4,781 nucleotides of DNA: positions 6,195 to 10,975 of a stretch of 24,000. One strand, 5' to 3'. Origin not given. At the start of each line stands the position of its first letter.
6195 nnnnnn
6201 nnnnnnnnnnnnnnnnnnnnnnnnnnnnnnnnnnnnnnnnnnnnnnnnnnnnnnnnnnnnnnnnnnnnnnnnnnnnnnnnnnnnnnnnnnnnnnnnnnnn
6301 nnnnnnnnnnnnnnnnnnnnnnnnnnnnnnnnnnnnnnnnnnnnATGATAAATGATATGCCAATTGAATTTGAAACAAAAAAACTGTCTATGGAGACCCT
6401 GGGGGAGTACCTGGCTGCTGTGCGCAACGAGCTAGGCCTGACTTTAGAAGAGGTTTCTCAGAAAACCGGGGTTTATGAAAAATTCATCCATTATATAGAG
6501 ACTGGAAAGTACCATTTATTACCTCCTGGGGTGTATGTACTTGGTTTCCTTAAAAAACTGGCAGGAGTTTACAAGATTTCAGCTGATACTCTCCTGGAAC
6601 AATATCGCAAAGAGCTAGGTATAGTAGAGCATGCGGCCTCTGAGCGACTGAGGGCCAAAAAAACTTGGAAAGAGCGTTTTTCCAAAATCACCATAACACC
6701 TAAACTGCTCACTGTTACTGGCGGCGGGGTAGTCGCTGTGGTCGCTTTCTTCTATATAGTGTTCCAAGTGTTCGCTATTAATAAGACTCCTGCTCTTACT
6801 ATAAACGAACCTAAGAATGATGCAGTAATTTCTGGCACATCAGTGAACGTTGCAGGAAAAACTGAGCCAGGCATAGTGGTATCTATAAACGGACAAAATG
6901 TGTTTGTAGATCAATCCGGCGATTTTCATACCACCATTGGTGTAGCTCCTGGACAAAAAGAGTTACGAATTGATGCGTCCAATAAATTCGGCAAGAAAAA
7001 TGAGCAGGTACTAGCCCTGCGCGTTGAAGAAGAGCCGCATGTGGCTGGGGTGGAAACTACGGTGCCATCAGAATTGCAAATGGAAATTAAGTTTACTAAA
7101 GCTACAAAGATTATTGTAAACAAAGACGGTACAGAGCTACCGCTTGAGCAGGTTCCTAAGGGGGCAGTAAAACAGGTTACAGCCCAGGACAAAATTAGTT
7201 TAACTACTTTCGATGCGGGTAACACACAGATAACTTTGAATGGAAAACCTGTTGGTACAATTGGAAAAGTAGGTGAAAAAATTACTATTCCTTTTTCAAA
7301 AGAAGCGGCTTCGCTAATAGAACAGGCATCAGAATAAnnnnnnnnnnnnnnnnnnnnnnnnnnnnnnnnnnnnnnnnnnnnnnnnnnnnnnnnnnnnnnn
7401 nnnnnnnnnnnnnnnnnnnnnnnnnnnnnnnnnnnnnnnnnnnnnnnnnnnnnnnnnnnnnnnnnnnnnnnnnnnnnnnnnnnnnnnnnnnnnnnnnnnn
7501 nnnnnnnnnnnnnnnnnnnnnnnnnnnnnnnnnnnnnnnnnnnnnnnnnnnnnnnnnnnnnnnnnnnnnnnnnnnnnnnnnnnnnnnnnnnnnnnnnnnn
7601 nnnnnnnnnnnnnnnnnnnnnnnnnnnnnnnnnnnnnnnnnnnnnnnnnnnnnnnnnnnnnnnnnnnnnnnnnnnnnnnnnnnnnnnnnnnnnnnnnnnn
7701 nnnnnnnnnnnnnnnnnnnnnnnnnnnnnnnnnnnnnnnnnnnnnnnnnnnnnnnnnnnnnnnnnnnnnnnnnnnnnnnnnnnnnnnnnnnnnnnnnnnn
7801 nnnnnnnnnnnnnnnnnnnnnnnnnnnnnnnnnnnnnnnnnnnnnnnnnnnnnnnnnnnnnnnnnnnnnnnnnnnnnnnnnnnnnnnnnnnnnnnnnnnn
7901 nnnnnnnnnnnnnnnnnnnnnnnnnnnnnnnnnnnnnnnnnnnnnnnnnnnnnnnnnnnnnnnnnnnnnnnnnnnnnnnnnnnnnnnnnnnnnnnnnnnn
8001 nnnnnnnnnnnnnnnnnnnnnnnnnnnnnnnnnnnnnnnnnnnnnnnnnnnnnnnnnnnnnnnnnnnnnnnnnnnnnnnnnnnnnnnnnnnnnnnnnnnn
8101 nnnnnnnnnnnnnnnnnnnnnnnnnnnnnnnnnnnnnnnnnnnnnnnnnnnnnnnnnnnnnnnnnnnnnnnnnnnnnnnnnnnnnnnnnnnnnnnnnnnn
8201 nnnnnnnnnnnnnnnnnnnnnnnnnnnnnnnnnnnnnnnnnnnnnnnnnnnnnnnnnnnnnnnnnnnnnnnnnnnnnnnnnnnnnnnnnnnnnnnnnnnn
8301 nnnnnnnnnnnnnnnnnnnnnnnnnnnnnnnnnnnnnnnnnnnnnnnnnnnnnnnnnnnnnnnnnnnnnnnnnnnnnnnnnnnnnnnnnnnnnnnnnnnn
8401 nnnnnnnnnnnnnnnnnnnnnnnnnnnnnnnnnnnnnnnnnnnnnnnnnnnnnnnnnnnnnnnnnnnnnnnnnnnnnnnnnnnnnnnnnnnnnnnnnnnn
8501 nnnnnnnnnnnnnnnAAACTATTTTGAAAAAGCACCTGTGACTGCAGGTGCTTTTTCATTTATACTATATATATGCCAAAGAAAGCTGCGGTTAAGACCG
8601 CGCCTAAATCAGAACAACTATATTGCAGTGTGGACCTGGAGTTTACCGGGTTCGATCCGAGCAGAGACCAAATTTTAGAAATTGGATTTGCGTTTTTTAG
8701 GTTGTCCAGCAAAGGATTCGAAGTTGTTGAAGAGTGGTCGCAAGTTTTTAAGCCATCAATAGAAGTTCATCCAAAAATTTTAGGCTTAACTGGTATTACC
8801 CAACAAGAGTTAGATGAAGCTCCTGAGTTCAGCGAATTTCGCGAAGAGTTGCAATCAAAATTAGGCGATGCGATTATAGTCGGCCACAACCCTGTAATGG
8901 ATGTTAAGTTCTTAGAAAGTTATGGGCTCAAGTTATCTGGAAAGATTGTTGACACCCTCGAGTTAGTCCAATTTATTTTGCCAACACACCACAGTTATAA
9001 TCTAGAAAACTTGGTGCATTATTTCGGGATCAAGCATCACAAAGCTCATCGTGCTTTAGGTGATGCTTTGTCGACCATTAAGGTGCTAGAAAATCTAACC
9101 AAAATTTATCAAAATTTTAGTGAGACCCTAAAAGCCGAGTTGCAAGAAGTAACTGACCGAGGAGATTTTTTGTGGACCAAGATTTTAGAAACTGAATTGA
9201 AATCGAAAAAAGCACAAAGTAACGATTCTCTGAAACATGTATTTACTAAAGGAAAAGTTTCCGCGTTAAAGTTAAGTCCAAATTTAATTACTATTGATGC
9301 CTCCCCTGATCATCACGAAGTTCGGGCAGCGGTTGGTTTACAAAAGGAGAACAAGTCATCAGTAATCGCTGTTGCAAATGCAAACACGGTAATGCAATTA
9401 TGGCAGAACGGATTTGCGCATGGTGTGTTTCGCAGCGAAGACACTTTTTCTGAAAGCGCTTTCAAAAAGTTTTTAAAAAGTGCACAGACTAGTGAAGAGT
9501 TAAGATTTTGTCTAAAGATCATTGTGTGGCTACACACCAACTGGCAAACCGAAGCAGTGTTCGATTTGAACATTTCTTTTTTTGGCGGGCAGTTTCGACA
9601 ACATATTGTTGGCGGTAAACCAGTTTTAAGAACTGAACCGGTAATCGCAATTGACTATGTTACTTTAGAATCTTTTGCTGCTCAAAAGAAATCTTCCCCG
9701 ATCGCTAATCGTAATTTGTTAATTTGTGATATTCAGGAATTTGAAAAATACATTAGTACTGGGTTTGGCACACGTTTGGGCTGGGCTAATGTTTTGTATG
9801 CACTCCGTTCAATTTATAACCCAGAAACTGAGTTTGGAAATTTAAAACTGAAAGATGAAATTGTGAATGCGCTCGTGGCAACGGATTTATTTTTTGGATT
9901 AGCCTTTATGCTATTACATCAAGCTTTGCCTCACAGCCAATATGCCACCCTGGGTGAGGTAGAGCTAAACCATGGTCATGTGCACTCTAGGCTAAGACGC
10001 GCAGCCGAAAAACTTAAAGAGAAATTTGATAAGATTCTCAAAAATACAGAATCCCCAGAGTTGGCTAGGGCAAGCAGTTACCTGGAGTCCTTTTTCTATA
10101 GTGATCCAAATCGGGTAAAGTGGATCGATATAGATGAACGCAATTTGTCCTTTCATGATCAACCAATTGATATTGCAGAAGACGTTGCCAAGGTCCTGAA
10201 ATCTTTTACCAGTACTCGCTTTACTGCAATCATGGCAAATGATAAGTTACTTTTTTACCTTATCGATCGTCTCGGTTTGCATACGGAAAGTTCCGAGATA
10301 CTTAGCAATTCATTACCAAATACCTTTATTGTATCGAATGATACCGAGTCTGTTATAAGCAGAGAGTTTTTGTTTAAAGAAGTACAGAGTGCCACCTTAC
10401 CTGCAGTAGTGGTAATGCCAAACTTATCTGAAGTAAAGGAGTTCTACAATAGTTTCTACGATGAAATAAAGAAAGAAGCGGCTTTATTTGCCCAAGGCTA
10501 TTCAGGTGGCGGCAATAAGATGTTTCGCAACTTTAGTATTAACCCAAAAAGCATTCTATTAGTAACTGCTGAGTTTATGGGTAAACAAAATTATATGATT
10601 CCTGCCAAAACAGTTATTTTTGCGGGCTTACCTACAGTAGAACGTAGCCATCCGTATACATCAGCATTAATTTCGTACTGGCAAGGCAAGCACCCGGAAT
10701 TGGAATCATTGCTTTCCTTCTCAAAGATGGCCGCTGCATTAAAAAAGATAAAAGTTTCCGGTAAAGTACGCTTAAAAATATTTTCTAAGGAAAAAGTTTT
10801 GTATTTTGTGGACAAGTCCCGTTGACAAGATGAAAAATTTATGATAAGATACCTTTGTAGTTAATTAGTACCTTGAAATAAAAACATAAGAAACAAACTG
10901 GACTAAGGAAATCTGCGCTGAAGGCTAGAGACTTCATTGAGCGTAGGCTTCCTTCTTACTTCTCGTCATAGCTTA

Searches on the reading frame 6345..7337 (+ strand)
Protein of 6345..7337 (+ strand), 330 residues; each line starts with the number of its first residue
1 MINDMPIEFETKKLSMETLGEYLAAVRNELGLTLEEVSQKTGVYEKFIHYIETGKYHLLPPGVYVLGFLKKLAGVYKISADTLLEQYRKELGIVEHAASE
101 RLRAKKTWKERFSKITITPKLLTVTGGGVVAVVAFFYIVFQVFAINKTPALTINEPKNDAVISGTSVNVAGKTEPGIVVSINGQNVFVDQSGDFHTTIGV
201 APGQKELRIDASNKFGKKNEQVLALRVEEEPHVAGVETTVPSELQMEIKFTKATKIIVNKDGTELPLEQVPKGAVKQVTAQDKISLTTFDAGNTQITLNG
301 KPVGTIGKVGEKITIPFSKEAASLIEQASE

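Call 5: search_protein_families(library=pfam, proteins=[window:6345-7337:+], max_evalue=0.001)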
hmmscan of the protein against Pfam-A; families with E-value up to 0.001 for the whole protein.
window:6345-7337:+ (330 aa): 5 families
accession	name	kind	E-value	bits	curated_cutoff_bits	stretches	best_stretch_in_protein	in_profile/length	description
PF13413.12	HTH_25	-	1.1e-12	48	24.6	1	22-81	1-60/62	Helix-turn-helix domain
PF09136.16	Glucodextran_B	-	3.2e-07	30.6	27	1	149-222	1-76/83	Glucodextranase, domain B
PF13560.12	HTH_31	-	1.8e-06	28.6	27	1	19-63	2-46/64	Helix-turn-helix domain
PF12844.13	HTH_19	-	2.8e-06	27.6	30.2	1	20-87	1-62/64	Helix-turn-helix domain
PF13464.11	RodZ_C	-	1.4e-05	25.4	23.9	1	248-308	2-63/72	RodZ C-terminal domain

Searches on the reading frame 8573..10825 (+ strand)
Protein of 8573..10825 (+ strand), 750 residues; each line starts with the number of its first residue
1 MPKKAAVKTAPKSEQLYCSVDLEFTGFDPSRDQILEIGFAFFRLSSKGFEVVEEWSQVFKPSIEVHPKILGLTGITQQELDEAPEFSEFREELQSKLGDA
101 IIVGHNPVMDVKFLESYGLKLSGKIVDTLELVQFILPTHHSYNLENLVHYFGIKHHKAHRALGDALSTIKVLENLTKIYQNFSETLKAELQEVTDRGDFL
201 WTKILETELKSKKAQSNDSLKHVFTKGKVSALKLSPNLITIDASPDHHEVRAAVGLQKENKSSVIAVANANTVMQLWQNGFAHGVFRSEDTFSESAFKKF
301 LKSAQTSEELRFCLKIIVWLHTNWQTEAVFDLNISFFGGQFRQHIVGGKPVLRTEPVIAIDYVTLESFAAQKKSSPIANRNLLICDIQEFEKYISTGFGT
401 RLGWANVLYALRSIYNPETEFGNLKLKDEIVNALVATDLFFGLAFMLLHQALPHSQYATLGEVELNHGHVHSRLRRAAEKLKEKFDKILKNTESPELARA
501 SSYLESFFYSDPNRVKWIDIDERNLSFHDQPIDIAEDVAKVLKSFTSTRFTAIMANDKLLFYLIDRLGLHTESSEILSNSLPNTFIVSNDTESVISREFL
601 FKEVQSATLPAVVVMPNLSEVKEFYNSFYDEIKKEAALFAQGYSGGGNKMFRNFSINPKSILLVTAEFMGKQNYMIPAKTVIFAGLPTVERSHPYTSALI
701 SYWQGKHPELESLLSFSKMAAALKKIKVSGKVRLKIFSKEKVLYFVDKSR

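Call 5: search_protein_families(library=pfam, proteins=[window:8573-10825:+], max_evalue=0.001)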
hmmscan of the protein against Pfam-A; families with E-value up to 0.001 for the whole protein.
window:8573-10825:+ (750 aa): 2 families
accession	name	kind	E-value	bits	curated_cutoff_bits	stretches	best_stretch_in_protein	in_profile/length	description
PF00929.31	RNase_T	-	7.7e-24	85.5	24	1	20-172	3-164/164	Exonuclease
PF21762.3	DEDDh_C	-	1e-09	39.3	27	1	94-172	102-185/188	DNA polymerase III subunit epsilon-like, C-terminal domain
